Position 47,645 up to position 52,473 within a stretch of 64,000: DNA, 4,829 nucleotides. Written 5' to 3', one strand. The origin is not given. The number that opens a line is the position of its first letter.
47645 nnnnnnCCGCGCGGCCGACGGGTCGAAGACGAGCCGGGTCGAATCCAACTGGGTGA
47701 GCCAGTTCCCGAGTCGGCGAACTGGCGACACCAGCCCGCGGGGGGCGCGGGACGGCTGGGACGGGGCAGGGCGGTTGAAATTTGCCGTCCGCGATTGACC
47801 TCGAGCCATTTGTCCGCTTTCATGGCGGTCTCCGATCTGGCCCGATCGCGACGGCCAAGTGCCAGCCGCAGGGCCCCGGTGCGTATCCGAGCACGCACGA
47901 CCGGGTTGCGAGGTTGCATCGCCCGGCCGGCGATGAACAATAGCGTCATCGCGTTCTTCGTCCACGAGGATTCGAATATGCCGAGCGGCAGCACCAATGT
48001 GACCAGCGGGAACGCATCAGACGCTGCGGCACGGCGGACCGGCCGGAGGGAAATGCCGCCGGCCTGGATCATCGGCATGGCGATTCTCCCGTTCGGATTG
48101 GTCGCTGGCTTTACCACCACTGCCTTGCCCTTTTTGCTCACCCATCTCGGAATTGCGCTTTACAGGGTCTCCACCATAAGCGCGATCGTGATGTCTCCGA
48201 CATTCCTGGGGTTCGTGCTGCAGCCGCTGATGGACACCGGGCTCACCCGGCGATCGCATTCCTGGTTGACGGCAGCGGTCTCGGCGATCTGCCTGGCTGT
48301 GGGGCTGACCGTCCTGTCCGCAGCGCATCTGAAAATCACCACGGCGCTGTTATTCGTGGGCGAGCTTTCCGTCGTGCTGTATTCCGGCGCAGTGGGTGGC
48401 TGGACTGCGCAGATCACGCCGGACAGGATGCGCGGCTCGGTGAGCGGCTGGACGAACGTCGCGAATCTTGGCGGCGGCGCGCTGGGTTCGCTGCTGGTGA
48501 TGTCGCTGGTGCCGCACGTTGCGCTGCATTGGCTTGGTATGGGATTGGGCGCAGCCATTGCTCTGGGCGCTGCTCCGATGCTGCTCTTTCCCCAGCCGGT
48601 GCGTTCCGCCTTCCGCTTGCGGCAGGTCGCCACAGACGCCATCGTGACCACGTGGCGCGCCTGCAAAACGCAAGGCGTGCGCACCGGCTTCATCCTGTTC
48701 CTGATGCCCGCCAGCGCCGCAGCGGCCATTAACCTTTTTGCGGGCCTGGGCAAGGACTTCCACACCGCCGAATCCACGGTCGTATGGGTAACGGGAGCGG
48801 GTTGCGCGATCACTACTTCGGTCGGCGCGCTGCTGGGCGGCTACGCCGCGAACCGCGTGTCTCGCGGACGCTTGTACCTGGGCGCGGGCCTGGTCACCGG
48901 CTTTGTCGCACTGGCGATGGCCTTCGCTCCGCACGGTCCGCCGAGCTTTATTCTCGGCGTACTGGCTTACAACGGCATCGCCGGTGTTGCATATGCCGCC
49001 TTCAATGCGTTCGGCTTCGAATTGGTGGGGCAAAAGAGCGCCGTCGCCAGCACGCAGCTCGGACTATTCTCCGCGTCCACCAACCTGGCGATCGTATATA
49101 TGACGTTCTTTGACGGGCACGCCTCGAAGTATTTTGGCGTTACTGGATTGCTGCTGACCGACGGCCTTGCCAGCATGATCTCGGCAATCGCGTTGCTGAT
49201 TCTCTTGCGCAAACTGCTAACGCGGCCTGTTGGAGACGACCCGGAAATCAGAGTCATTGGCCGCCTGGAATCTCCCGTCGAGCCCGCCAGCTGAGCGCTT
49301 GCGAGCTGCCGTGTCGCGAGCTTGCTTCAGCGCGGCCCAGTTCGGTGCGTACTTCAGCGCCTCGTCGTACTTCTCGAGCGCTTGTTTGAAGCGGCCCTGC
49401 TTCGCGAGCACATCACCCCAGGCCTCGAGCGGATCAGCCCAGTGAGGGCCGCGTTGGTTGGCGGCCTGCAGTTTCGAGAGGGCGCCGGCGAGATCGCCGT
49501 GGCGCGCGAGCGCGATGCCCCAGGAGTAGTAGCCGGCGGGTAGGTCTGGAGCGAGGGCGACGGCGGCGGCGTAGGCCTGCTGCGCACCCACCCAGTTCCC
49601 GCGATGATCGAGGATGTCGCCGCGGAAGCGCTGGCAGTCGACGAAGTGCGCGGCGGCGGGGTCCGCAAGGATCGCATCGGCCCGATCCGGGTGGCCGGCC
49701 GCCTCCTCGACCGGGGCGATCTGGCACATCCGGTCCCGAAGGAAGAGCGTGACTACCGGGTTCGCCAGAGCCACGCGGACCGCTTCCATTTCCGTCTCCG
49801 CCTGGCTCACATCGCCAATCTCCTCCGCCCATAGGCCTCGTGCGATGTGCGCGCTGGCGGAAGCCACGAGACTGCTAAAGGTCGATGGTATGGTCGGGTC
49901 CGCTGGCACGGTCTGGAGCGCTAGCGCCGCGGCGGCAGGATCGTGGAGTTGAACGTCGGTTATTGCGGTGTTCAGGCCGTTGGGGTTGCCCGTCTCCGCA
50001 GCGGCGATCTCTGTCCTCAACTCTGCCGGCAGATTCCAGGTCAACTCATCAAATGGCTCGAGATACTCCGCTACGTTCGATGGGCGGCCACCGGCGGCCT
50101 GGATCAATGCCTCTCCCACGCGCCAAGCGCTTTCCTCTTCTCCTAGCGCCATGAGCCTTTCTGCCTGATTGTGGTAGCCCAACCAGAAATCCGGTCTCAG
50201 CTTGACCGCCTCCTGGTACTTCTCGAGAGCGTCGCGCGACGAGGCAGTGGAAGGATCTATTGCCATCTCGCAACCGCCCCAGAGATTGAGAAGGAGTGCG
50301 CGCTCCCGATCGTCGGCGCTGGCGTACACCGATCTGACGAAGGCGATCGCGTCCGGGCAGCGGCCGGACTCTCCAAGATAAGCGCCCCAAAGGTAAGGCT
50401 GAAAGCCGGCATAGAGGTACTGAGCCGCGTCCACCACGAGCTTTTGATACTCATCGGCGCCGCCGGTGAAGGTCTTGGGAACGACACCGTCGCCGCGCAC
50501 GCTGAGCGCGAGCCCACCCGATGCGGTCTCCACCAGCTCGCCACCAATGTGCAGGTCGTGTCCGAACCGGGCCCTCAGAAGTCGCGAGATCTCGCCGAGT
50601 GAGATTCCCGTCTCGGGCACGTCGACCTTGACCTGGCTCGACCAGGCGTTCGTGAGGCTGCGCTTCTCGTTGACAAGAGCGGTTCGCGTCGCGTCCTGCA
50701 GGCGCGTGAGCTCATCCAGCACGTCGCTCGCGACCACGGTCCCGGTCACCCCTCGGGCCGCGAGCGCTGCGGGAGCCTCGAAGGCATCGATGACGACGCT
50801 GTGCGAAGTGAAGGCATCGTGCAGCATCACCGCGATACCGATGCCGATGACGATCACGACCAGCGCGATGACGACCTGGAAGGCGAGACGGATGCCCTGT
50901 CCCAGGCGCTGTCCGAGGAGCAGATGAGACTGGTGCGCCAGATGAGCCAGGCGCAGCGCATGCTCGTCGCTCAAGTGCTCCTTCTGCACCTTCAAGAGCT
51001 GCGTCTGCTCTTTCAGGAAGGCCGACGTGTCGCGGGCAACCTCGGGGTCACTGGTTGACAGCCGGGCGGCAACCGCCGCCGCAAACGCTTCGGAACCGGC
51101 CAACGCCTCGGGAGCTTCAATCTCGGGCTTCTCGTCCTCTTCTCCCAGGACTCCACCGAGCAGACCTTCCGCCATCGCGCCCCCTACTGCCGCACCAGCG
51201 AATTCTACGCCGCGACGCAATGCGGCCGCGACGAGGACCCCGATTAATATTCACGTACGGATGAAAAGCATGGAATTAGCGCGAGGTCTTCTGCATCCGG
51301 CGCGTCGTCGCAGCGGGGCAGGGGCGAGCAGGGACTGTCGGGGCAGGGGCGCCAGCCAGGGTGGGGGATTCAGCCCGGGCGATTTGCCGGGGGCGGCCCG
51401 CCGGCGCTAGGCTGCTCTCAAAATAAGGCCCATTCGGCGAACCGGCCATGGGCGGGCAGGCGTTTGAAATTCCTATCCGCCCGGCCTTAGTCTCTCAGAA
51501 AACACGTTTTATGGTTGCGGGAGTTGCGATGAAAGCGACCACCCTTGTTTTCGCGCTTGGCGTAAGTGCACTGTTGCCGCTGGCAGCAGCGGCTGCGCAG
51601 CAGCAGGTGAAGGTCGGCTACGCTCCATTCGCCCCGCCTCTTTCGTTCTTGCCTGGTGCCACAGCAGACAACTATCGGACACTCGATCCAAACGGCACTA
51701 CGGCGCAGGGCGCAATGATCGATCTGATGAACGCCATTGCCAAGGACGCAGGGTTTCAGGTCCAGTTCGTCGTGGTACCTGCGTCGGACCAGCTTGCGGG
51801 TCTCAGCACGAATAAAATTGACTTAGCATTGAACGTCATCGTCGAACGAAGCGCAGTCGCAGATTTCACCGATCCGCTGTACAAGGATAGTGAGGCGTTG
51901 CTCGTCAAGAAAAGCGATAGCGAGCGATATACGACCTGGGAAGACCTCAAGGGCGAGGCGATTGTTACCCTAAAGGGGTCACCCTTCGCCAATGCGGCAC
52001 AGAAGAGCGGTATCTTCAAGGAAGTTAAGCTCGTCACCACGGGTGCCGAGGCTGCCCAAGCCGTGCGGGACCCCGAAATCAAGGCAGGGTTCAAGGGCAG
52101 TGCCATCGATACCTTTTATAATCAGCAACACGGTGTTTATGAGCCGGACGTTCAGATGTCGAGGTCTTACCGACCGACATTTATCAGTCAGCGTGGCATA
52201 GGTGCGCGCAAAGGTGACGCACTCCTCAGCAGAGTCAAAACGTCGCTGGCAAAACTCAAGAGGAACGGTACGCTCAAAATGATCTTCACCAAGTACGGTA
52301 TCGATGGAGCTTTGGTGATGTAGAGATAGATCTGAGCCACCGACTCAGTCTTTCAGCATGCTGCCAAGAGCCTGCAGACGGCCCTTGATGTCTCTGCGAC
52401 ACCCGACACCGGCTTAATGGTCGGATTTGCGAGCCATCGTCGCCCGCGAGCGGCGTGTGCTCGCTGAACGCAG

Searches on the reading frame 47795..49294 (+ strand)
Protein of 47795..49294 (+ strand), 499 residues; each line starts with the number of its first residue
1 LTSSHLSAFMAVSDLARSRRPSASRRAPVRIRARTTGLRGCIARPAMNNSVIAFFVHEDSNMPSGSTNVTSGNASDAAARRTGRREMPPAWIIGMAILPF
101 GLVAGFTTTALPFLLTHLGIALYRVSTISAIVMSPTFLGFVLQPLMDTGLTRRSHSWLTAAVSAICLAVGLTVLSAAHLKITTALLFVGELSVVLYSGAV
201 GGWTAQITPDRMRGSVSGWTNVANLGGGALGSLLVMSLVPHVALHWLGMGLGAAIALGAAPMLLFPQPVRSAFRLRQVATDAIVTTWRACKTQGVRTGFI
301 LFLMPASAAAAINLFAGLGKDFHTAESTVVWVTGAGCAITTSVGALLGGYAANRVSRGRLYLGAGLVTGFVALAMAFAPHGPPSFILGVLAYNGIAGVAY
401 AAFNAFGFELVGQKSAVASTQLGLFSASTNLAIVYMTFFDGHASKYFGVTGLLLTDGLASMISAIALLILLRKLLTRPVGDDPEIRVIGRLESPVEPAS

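Call 69: search_protein_families(library=pfam, proteins=[window:47795-49294:+], max_evalue=0.01)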
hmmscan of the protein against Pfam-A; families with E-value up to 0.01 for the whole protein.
window:47795-49294:+ (499 aa): 1 family
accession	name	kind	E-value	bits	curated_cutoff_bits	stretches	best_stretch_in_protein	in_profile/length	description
PF07690.21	MFS_1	-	1.1e-14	54.6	33.4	3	299-472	3-173/347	Major Facilitator Superfamily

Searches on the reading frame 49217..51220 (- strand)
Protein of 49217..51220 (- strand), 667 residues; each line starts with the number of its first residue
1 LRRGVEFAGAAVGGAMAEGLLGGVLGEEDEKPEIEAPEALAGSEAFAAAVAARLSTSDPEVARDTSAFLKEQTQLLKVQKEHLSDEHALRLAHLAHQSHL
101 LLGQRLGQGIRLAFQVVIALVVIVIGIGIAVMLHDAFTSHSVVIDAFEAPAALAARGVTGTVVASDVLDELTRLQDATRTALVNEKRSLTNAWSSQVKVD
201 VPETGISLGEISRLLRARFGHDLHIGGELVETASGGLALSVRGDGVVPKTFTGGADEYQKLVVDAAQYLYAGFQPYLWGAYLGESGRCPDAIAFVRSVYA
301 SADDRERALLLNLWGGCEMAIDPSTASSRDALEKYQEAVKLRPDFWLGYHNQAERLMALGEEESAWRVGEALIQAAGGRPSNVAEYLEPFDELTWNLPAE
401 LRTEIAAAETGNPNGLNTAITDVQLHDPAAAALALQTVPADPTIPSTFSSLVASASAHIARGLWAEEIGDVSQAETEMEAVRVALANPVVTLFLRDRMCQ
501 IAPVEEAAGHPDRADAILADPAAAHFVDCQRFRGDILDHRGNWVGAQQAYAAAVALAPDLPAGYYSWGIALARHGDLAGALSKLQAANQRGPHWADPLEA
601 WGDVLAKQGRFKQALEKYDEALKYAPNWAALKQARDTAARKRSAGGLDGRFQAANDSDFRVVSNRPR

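Call 69: search_protein_families(library=pfam, proteins=[window:49217-51220:-], max_evalue=0.01)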
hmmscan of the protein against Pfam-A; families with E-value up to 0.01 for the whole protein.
window:49217-51220:- (667 aa): 6 families
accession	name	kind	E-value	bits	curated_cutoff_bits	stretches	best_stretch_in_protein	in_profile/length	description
PF07719.23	TPR_2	-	1.5e-15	56.4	27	1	598-627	4-33/34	Tetratricopeptide repeat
PF13414.12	TPR_11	-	7.1e-13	48.5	26.8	2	602-627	1-26/42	TPR repeat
PF09976.15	TPR_21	-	2.2e-08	34.5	25.5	1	465-555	86-174/193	Tetratricopeptide repeat-like domain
PF00515.34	TPR_1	-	2.9e-06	27.3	27.8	1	602-627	8-33/34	Tetratricopeptide repeat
PF13432.12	TPR_16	-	0.00023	22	32.7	1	600-631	2-34/65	Tetratricopeptide repeat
PF13428.12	TPR_14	-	0.00029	21.7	23.5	0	598-628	4-34/44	Tetratricopeptide repeat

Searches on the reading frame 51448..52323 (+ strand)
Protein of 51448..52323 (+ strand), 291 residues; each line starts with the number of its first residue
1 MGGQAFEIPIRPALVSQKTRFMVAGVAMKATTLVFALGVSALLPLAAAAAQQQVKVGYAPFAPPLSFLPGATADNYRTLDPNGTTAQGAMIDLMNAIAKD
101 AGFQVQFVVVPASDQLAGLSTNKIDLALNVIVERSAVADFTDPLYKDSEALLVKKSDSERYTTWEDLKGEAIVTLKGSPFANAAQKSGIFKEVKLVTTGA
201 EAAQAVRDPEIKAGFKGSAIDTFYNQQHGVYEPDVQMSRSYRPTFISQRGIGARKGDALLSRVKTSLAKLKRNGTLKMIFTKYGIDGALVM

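Call 69: search_protein_families(library=pfam, proteins=[window:51448-52323:+], max_evalue=0.01)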
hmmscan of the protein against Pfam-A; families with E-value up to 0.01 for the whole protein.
window:51448-52323:+ (291 aa): 2 families
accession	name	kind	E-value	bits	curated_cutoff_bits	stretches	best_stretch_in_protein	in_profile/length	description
PF00497.25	SBP_bac_3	-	9.4e-21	74.4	26.4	1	76-284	12-130/132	Bacterial extracellular solute-binding proteins, family 3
PF10613.14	Lig_chan-Glu_bd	-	0.00018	22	30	0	77-155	20-113/115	Ligated ion channel L-glutamate- and glycine-binding site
